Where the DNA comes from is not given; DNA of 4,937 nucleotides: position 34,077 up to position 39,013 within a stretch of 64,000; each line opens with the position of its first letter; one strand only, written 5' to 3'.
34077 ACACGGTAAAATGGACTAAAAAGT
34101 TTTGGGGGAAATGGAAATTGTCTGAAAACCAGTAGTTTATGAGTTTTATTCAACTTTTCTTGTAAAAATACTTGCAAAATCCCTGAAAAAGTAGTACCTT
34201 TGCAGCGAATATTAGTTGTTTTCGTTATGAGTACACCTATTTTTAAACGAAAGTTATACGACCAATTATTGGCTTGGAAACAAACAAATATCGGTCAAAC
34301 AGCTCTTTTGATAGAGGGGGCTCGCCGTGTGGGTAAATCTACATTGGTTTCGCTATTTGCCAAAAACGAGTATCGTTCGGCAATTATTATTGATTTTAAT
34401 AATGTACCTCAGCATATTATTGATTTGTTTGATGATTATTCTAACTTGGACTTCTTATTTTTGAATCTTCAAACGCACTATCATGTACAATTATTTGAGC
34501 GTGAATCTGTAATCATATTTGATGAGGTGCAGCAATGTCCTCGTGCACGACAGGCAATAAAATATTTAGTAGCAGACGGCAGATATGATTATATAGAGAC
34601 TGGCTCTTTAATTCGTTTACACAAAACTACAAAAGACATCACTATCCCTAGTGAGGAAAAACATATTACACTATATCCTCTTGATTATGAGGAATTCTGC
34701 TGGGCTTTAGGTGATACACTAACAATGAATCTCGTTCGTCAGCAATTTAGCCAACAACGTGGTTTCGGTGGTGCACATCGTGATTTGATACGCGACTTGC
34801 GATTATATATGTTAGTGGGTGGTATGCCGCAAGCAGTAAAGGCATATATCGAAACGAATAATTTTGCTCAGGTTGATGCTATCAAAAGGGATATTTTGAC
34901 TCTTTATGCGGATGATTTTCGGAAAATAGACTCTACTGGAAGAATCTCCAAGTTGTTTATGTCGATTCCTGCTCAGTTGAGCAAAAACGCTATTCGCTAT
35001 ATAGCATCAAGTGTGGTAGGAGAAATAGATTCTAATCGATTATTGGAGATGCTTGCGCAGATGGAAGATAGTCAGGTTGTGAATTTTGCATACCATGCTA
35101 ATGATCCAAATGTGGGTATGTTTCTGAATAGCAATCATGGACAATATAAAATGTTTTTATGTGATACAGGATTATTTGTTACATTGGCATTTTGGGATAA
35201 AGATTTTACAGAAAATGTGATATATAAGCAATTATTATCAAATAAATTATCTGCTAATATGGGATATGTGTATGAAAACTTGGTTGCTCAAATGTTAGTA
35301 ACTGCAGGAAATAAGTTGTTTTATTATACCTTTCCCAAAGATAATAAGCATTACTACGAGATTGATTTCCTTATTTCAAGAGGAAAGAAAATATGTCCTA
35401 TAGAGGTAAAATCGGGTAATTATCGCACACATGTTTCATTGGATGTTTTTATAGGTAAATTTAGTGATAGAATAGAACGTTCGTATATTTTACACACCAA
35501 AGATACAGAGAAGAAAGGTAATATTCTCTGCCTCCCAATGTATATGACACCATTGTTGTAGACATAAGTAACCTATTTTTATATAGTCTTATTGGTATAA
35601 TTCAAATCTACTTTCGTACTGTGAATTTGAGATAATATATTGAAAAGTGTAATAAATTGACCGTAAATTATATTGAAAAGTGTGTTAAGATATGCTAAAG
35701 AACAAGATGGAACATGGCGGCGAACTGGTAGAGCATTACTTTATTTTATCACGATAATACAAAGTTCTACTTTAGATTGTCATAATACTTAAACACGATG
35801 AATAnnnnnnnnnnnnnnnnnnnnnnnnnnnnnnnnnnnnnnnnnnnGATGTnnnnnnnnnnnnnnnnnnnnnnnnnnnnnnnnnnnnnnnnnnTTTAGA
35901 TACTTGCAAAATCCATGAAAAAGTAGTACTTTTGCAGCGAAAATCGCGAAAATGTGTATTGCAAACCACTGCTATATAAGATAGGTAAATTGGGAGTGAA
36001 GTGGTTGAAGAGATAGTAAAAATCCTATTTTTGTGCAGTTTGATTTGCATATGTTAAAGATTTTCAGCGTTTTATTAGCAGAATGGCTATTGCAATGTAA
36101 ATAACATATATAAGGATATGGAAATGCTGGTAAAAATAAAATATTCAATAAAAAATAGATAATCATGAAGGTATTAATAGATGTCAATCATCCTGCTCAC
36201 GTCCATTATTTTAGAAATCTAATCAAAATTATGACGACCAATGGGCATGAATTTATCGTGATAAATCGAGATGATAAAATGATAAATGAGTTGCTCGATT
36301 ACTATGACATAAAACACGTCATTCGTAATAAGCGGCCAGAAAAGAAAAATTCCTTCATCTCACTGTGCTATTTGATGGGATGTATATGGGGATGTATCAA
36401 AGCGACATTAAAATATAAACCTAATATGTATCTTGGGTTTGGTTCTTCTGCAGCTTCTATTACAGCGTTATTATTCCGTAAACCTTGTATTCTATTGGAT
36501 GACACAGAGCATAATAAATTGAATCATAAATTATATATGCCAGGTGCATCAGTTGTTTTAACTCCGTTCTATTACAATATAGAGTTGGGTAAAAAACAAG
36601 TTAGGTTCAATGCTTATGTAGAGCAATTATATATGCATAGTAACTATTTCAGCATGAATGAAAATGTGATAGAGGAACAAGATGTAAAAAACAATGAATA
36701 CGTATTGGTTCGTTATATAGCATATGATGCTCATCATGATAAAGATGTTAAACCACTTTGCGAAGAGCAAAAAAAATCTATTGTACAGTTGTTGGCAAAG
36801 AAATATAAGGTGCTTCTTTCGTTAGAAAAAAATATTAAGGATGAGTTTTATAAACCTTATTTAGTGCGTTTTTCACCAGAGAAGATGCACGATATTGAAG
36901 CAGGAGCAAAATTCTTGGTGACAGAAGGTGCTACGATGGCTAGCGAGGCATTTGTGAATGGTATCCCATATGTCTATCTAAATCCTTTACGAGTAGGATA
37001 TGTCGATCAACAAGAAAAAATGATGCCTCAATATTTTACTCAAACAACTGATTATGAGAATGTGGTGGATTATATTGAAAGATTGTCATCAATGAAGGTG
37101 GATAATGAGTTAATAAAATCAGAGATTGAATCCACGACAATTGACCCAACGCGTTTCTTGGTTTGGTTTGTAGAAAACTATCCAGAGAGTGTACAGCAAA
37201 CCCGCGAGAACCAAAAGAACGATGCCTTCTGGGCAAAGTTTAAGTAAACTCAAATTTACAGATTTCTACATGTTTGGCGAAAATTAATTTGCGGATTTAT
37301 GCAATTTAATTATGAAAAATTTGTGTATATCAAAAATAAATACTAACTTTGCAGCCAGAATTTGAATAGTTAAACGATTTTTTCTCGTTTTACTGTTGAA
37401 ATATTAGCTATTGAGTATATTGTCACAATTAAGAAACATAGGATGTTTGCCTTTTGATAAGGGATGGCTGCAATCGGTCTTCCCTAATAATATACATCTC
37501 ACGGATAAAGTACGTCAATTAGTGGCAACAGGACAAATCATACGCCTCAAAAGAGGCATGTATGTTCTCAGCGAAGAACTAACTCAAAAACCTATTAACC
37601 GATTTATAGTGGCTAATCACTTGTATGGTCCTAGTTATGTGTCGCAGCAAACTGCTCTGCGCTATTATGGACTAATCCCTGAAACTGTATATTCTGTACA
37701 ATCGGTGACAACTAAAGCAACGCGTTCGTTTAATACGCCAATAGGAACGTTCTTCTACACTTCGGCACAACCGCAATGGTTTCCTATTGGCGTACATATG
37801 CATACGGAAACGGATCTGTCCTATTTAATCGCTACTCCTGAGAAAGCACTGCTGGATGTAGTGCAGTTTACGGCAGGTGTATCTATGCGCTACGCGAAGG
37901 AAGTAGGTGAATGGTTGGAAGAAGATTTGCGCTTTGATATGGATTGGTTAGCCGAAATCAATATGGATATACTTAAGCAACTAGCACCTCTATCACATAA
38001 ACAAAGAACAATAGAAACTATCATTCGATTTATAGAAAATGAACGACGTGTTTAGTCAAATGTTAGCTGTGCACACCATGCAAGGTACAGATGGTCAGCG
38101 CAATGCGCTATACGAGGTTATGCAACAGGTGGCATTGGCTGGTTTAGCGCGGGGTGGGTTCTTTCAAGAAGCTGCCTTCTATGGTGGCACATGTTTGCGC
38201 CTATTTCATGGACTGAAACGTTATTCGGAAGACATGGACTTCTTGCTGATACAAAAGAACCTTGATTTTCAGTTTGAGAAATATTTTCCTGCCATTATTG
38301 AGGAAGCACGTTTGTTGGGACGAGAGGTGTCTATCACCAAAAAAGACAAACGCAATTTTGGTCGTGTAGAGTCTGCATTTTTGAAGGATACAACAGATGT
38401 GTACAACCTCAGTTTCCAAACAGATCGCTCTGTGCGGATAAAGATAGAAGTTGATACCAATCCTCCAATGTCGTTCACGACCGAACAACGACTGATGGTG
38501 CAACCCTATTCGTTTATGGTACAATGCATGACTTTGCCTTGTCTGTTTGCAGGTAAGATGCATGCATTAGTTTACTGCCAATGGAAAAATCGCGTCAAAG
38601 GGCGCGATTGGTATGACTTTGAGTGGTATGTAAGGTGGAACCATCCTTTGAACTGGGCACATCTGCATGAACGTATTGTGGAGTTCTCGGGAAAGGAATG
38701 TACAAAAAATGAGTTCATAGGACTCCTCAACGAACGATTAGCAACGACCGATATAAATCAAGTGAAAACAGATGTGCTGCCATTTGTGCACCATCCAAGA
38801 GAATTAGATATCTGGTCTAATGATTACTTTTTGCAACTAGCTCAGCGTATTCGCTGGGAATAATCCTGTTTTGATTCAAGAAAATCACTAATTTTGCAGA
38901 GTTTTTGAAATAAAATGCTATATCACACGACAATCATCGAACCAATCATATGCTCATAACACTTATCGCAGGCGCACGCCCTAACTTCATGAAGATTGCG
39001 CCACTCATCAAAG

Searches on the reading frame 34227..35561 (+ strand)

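Call 69: search_protein_families(library=pfam, proteins=[window:34227-35561:+], max_evalue=0.00001)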
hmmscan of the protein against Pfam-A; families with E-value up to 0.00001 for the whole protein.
window:34227-35561:+ (444 aa): 2 families
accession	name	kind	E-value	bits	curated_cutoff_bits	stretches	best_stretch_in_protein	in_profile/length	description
PF13173.12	AAA_14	-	3.3e-23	82.5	27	1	25-158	3-129/129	AAA domain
PF13635.12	DUF4143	-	3.8e-16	59.7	28.1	1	232-397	5-160/160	Domain of unknown function (DUF4143)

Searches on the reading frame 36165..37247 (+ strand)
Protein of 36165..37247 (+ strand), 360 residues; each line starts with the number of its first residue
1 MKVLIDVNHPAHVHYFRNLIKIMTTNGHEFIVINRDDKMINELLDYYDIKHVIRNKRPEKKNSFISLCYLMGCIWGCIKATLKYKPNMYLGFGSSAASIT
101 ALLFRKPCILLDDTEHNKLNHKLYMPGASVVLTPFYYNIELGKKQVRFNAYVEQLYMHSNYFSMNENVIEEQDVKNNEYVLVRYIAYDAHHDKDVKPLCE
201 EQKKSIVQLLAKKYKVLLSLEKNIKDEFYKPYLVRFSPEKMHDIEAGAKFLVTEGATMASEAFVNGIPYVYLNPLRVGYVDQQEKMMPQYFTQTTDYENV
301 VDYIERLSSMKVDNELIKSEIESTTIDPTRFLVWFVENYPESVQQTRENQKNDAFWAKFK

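Call 69: search_protein_families(library=pfam, proteins=[window:36165-37247:+], max_evalue=0.00001)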
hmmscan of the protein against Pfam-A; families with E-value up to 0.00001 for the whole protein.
window:36165-37247:+ (360 aa): 1 family
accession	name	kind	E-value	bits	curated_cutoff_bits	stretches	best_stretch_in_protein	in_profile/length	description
PF04007.18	DUF354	-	2.2e-14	53.7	22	1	1-338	1-346/349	Protein of unknown function (DUF354)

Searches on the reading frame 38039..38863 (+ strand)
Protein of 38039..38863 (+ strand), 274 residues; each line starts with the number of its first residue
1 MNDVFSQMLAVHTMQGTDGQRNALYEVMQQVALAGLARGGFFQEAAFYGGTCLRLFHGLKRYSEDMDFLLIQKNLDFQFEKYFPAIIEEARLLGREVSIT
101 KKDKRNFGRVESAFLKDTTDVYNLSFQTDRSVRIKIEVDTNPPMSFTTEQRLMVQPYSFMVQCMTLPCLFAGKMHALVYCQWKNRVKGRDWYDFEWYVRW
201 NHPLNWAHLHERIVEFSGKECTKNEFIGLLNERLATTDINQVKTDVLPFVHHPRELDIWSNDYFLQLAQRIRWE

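Call 82: search_protein_families(library=pfam, proteins=[window:38039-38863:+], max_evalue=0.00001)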
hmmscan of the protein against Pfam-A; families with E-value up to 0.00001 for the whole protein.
window:38039-38863:+ (274 aa): 1 family
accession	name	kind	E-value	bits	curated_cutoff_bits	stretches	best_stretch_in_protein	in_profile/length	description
PF08843.17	AbiEii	-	8.9e-30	104.8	22.5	1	32-251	2-228/238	Nucleotidyl transferase AbiEii toxin, Type IV TA system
